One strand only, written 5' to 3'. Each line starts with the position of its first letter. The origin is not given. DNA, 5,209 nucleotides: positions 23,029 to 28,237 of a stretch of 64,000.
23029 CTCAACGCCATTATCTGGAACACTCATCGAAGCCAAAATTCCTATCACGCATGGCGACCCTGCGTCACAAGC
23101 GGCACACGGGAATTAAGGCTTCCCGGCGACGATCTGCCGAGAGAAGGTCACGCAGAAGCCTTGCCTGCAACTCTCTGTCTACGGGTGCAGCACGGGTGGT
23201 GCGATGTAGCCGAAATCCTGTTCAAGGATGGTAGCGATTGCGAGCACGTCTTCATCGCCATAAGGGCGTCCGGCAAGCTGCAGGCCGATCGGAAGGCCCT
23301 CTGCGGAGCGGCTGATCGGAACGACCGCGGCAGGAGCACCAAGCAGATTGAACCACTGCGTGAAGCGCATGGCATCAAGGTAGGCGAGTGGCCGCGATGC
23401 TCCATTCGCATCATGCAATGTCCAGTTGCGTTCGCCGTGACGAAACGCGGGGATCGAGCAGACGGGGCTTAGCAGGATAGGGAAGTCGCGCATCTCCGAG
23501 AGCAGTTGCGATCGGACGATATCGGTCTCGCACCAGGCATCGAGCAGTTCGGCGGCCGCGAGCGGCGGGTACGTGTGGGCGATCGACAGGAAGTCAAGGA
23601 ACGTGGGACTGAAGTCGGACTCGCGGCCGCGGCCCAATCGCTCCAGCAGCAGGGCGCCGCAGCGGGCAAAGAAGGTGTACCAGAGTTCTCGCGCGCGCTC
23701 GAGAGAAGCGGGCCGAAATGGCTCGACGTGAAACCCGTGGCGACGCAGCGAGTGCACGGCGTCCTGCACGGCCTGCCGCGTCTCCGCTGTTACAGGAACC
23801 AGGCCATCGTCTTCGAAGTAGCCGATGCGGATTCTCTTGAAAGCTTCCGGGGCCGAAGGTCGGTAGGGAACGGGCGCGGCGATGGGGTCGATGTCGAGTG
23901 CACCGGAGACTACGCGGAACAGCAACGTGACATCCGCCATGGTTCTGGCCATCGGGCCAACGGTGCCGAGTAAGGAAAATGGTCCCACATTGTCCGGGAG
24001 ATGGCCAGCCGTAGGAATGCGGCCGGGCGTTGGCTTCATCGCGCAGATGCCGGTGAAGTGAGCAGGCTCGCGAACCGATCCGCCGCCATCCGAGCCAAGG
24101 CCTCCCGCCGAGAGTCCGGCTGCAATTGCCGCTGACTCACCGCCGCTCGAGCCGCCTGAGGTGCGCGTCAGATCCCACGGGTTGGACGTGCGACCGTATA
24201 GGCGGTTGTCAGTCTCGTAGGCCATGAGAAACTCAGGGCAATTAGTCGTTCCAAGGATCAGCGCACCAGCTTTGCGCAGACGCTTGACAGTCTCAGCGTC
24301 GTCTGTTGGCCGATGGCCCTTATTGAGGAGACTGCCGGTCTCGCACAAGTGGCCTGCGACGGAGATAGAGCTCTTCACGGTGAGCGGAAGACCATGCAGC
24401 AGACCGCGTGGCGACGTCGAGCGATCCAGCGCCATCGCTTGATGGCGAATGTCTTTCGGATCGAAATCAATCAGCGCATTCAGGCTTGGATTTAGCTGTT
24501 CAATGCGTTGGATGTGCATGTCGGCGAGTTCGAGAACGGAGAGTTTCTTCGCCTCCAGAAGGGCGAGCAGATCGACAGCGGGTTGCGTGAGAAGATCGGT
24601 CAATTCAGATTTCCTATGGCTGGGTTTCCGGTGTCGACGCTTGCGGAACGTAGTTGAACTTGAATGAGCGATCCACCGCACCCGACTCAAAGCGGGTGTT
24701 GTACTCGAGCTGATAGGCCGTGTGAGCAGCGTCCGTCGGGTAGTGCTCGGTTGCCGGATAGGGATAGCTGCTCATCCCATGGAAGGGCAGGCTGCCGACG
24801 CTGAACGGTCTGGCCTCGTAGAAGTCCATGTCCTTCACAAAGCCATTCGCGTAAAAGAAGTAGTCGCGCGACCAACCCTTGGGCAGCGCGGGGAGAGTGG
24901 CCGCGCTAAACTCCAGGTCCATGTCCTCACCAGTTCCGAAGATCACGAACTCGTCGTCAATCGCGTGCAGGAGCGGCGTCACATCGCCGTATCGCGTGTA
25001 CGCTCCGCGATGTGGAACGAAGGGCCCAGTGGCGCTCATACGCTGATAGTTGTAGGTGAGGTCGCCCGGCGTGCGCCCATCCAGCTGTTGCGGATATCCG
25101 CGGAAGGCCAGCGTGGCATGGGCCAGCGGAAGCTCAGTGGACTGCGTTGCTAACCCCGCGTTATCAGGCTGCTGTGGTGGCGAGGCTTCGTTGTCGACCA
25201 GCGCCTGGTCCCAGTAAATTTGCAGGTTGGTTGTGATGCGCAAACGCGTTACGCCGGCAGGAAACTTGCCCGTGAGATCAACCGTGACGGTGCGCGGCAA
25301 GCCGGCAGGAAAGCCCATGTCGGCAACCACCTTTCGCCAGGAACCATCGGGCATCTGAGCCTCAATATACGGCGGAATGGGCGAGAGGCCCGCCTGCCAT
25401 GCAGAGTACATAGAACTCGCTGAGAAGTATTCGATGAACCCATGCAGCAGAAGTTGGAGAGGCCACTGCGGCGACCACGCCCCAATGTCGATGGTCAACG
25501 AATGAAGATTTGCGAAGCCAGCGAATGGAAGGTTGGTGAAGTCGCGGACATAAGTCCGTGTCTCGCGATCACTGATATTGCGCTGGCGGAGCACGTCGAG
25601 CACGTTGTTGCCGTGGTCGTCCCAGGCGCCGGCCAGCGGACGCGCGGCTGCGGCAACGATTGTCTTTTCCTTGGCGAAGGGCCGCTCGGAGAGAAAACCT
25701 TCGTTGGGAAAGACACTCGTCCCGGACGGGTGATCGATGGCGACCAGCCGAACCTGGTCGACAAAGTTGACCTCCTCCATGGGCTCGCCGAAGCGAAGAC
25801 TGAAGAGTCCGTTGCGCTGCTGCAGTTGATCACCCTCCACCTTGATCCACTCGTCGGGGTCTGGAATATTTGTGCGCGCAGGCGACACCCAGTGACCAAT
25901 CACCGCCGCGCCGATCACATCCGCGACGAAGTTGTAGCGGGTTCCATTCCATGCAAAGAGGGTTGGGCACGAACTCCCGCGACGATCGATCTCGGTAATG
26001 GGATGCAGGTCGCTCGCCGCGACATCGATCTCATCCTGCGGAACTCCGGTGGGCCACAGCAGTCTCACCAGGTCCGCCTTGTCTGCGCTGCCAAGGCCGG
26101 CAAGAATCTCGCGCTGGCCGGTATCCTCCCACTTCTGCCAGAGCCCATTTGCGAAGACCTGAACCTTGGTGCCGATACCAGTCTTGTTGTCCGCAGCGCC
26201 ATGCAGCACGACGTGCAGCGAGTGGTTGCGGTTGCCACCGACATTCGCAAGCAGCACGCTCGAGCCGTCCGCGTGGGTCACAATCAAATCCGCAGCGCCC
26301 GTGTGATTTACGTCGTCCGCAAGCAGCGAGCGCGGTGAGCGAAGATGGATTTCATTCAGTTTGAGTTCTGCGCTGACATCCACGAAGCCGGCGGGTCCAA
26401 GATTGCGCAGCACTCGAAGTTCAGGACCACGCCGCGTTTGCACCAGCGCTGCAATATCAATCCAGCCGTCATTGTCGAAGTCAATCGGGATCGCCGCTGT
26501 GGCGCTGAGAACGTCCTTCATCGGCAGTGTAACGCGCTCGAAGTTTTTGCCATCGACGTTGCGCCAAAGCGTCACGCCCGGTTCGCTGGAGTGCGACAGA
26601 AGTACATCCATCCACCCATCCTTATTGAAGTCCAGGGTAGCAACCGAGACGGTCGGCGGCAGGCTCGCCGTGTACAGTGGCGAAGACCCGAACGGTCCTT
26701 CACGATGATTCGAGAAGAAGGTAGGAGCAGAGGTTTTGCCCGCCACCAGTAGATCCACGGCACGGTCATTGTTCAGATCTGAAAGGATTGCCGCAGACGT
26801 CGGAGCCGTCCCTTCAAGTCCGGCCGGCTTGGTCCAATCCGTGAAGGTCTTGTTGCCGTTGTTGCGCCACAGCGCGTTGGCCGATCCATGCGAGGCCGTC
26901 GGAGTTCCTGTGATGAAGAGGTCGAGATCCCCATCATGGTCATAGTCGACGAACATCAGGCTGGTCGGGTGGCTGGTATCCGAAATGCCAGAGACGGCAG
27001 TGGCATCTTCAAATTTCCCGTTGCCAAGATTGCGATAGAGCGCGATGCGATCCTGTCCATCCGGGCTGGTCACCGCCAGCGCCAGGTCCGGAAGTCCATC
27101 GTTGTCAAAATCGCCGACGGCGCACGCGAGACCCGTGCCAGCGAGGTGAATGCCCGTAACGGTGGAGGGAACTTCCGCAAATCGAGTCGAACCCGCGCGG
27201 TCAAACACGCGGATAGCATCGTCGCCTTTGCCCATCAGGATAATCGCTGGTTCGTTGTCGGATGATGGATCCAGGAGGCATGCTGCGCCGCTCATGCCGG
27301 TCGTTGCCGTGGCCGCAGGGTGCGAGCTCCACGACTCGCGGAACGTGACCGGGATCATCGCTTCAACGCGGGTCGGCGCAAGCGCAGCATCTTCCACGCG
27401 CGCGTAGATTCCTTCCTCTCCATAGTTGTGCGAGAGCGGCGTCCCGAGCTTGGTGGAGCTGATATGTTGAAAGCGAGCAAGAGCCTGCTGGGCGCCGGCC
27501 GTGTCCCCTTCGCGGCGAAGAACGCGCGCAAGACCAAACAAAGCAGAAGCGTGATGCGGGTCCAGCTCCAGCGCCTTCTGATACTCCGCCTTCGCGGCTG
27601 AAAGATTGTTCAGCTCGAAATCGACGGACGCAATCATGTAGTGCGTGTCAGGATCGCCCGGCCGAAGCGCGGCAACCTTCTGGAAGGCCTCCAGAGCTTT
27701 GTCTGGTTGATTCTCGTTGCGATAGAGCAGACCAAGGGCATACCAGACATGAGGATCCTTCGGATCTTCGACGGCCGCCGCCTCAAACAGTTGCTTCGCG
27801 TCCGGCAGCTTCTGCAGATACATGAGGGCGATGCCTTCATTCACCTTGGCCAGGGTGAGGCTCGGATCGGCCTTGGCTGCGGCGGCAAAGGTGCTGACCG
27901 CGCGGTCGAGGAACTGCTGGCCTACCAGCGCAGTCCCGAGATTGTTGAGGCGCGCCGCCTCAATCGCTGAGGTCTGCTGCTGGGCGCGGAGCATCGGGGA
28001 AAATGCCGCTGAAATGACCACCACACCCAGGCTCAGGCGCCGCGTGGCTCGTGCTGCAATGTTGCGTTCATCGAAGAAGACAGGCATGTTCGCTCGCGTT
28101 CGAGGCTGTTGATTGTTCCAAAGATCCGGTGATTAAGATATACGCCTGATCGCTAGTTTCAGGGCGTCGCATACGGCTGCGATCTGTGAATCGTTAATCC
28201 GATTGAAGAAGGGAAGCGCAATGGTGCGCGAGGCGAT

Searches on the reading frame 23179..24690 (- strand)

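Call 76: search_protein_families(library=pfam, proteins=[window:23179-24690:-], max_evalue=0.00001)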
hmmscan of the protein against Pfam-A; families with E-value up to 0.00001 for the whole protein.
window:23179-24690:- (503 aa): 1 family
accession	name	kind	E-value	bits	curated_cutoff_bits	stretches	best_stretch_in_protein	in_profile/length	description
PF01425.27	Amidase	-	3.7e-100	336.5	27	1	59-483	6-445/445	Amidase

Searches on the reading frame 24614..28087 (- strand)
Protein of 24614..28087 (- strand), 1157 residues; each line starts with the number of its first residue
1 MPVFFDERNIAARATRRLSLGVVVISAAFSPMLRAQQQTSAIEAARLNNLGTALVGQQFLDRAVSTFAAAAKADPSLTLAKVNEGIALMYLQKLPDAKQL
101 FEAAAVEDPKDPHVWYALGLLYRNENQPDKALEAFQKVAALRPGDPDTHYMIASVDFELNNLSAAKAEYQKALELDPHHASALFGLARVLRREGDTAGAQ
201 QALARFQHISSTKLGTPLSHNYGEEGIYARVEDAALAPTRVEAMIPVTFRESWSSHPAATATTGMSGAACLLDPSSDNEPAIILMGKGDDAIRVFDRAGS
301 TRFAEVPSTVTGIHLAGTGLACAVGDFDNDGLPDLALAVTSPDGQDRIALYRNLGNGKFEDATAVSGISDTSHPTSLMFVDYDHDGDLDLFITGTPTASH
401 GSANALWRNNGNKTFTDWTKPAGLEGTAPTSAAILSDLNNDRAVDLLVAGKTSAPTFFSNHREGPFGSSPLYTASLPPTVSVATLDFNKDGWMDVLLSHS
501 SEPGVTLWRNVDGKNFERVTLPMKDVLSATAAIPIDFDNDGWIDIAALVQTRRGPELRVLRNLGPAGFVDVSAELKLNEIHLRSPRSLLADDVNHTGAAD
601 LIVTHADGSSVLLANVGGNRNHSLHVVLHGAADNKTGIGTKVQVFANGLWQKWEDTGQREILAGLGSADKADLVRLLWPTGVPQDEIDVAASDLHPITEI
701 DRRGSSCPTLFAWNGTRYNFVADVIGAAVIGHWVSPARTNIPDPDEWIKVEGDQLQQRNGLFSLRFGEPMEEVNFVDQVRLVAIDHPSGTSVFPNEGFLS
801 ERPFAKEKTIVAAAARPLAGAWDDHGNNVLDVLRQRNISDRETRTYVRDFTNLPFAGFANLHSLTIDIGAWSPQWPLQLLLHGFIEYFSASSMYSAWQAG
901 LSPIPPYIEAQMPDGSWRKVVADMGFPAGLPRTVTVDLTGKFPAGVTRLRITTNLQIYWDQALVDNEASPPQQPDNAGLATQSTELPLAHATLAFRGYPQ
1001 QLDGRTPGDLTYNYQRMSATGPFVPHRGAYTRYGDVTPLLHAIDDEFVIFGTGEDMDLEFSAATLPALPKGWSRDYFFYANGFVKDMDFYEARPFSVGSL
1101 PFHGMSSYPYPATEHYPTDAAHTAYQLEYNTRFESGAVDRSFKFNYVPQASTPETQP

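Call 17: search_protein_families(library=pfam, proteins=[window:24614-28087:-], max_evalue=0.001)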
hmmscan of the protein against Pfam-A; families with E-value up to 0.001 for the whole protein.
window:24614-28087:- (1157 aa): 18 families
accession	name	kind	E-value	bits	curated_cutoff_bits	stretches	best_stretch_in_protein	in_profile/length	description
PF13517.12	FG-GAP_3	-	9.8e-35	119.4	26.9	6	339-392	12-61/61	FG-GAP-like repeat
PF07719.23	TPR_2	-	2.7e-20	71.2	27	2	113-145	2-34/34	Tetratricopeptide repeat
PF13432.12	TPR_16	-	9.3e-20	71.2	32.7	2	84-146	3-65/65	Tetratricopeptide repeat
PF14559.12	TPR_19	-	1.1e-15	58.2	25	2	162-205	7-50/68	Tetratricopeptide repeat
PF13431.12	TPR_17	-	3.4e-15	55.4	24.4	2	169-201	2-34/34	Tetratricopeptide repeat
PF13181.12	TPR_8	-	6.7e-14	51.3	25.7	2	113-143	2-32/34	Tetratricopeptide repeat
PF00515.34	TPR_1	-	5.5e-13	48.6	27.8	1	114-144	3-33/34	Tetratricopeptide repeat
PF01839.29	FG-GAP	-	2.4e-12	46.9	22.1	0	323-342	6-25/37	FG-GAP repeat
PF13414.12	TPR_11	-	5.8e-12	45.5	26.8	1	155-190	3-38/42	TPR repeat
PF13428.12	TPR_14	-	9.8e-11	41.7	23.5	1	112-153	1-42/44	Tetratricopeptide repeat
PF23914.1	TPR_CcmH_CycH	-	4.5e-09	36.8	42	1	144-205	48-109/158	Cytochrome c-type biogenesis protein H TPR domain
PF13174.12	TPR_6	-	1.7e-08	35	26.3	0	115-143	3-31/33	Tetratricopeptide repeat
PF25064.1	ARM_TT21_5th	-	7.8e-08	33.1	27.8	1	149-214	4-69/117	TT21 fifth ARM repeats domain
PF13371.12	TPR_9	-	2.2e-07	31.2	35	1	119-182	2-65/73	Tetratricopeptide repeat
PF16918.11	PknG_TPR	-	2.5e-07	30.2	27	1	62-211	81-226/340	Protein kinase G tetratricopeptide repeat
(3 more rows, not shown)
